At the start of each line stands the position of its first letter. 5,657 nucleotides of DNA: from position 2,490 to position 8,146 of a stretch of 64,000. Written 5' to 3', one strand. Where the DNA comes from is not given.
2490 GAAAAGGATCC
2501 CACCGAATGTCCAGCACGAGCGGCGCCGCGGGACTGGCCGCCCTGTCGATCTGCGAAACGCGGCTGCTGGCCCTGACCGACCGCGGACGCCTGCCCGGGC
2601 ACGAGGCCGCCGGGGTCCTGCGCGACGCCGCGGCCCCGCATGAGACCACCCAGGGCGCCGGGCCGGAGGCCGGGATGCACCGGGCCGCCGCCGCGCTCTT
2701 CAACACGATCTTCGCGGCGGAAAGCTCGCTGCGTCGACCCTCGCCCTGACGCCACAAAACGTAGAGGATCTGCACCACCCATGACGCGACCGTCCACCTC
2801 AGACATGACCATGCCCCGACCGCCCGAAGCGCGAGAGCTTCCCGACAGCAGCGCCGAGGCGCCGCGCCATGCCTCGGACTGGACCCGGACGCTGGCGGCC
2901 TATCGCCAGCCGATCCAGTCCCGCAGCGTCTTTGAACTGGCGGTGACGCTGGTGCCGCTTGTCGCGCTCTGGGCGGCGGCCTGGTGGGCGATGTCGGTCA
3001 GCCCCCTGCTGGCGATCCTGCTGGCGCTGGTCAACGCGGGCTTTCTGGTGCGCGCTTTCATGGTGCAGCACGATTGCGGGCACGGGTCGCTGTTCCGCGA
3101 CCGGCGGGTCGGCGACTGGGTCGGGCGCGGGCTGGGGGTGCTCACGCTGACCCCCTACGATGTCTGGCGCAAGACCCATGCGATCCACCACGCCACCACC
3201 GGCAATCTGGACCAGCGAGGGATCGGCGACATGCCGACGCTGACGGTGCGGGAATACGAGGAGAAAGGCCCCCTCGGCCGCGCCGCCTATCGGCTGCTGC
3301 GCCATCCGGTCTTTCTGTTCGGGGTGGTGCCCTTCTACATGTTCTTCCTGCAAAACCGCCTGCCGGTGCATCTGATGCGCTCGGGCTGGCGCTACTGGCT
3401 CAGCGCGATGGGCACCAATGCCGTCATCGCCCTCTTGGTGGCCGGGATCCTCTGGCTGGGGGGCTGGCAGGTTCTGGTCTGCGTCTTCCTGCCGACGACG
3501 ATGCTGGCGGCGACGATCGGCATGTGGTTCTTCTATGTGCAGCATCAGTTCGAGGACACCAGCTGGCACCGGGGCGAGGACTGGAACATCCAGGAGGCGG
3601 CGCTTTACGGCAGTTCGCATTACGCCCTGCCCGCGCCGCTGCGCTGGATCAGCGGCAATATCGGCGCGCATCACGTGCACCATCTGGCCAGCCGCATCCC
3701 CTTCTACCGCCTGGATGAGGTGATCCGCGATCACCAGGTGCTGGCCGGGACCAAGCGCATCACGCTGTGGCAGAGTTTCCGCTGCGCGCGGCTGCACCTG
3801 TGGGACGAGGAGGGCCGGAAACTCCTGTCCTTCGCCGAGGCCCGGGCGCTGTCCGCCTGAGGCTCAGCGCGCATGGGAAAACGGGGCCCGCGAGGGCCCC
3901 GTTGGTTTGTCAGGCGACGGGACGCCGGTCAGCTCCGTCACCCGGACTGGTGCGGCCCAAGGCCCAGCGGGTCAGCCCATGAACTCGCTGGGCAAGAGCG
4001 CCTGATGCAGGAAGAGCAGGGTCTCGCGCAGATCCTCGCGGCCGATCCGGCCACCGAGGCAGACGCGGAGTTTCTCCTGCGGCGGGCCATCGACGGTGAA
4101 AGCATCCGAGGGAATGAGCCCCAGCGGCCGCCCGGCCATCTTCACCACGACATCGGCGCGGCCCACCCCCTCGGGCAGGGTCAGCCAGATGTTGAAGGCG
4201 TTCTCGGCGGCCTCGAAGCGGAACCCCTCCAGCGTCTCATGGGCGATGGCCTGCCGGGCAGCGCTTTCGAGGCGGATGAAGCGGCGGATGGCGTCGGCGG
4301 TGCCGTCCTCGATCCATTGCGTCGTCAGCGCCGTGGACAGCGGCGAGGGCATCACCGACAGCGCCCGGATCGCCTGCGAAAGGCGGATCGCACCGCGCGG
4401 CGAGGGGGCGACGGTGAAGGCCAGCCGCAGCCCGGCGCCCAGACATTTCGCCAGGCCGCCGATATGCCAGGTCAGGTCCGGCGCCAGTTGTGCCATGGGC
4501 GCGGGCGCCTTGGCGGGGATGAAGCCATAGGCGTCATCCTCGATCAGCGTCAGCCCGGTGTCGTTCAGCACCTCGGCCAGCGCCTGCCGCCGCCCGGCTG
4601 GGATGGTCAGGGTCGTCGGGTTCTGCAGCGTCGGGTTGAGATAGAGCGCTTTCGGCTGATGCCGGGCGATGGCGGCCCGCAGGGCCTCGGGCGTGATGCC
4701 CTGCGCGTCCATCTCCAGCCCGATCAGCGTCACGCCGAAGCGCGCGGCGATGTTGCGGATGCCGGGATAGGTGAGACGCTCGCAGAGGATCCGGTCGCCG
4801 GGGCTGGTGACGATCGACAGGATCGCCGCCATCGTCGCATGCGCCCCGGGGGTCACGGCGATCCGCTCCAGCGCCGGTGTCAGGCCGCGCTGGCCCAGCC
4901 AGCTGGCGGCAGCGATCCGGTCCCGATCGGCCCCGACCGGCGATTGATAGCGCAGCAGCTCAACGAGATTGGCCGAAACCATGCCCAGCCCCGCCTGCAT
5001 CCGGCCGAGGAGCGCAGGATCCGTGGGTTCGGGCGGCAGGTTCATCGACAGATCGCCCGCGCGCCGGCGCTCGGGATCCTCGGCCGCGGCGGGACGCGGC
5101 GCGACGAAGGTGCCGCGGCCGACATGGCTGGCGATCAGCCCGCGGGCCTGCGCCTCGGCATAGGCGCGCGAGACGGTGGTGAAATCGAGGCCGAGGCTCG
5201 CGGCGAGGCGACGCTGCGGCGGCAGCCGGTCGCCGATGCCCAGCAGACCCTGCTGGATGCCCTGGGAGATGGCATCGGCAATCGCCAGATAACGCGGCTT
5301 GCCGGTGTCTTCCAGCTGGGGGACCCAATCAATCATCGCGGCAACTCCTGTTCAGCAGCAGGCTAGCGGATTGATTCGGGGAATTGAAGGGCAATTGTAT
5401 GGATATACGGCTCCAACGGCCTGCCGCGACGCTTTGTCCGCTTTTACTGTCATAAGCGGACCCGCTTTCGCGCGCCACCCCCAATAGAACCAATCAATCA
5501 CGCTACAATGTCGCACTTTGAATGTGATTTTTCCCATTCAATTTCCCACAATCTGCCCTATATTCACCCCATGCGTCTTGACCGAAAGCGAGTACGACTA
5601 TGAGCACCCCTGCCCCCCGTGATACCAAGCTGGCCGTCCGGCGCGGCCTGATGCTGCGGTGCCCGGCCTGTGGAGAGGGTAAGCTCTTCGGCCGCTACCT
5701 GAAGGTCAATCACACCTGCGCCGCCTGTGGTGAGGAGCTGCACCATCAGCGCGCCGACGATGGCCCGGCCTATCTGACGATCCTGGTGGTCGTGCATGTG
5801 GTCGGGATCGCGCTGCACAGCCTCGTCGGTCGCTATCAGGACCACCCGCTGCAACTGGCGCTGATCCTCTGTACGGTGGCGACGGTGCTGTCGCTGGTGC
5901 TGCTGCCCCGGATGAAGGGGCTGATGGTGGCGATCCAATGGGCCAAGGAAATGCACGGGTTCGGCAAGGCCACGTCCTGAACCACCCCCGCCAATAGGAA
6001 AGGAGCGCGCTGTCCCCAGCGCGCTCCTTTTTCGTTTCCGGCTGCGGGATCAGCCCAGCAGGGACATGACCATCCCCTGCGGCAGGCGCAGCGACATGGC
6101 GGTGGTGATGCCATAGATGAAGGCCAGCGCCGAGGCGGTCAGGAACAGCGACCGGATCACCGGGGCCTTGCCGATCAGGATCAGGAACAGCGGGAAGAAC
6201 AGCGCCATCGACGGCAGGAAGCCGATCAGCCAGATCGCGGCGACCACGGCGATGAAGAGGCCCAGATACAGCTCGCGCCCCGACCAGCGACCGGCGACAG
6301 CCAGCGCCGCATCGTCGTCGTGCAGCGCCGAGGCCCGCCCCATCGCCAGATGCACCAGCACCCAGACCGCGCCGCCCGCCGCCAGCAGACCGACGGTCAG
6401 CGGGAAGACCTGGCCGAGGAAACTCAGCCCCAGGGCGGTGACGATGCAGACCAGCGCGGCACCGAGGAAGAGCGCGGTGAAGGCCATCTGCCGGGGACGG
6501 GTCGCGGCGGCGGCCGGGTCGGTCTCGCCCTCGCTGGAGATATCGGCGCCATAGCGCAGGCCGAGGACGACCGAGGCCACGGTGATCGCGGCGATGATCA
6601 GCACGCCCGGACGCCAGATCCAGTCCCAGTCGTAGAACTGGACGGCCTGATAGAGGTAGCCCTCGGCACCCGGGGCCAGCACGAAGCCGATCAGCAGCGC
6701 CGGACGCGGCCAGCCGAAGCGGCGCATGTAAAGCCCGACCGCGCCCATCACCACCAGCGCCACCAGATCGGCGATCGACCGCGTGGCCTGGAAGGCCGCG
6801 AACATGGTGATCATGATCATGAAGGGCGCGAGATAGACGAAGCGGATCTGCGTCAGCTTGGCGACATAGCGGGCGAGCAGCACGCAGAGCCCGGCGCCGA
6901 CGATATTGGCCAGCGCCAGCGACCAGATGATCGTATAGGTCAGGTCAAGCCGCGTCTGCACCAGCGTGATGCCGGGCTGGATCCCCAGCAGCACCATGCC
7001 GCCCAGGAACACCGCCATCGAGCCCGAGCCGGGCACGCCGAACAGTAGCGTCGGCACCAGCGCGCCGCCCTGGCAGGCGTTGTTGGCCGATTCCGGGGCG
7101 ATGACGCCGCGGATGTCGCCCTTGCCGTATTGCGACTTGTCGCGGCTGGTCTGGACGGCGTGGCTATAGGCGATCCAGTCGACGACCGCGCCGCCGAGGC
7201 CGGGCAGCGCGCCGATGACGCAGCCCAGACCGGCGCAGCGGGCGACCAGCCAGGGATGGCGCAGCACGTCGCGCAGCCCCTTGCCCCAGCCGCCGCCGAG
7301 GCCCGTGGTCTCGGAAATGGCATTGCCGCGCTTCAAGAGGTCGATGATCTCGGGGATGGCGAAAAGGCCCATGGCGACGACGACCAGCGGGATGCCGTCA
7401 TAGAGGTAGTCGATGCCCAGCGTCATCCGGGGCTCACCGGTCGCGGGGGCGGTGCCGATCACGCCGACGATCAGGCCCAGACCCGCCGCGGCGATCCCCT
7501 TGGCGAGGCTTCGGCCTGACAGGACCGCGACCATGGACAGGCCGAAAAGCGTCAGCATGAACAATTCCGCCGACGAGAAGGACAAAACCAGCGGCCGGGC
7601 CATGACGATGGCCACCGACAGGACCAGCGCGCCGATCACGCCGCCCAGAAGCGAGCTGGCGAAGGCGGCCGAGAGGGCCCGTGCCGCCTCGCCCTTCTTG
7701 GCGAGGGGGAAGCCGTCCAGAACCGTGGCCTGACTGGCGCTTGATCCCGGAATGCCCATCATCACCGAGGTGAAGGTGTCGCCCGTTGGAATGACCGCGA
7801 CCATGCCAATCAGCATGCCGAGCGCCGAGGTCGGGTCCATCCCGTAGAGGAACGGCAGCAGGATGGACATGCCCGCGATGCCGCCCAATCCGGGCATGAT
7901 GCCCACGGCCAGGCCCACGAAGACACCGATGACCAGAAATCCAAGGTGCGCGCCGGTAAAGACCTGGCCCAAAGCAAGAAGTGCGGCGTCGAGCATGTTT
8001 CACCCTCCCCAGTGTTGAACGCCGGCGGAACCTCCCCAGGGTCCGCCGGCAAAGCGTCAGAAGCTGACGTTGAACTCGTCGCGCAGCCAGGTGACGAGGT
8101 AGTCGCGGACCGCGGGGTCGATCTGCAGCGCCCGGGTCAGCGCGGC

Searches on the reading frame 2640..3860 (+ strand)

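Call 91: search_protein_families(library=pfam, proteins=[window:2640-3860:+], max_evalue=0.0001)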
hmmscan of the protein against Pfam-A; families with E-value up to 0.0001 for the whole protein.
window:2640-3860:+ (406 aa): 1 family
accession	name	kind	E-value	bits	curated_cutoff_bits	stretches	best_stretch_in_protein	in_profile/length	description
PF00487.30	FA_desaturase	-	2.1e-32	113.3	29.7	1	124-371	4-244/253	Fatty acid desaturase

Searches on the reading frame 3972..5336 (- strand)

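Call 91: search_protein_families(library=pfam, proteins=[window:3972-5336:-], max_evalue=0.0001)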
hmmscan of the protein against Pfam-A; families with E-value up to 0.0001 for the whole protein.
window:3972-5336:- (454 aa): 2 families
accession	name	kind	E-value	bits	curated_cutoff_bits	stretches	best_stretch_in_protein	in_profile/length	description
PF00155.27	Aminotran_1_2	-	6.3e-15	55.7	19.7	1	126-389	34-312/361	Aminotransferase class I and II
PF00392.27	GntR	-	2.8e-14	53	27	1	16-78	2-64/64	Bacterial regulatory proteins, gntR family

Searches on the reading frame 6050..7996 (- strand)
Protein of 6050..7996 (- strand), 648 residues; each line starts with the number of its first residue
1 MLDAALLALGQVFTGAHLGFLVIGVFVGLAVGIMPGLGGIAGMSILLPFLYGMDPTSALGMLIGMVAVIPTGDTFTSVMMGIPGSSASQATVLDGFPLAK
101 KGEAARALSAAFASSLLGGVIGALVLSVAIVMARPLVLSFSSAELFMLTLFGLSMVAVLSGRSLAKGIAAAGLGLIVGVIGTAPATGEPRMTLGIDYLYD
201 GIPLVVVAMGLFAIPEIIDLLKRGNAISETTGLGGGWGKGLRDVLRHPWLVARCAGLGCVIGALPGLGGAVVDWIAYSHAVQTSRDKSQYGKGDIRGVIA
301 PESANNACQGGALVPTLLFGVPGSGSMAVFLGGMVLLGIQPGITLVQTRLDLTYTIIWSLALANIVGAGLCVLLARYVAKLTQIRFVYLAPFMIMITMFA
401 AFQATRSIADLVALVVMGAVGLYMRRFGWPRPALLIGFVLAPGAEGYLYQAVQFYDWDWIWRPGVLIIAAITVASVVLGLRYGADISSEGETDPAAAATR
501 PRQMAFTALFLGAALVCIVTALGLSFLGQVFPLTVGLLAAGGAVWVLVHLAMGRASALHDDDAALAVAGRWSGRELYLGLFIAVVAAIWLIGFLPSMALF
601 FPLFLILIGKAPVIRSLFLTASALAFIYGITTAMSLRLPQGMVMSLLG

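Call 91: search_protein_families(library=pfam, proteins=[window:6050-7996:-], max_evalue=0.0001)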
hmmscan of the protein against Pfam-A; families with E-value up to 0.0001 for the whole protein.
window:6050-7996:- (648 aa): 1 family
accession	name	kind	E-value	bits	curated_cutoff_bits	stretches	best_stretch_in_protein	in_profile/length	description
PF01970.21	TctA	-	2.3e-124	415.7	28.9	1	18-435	1-422/423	Tripartite tricarboxylate transporter TctA family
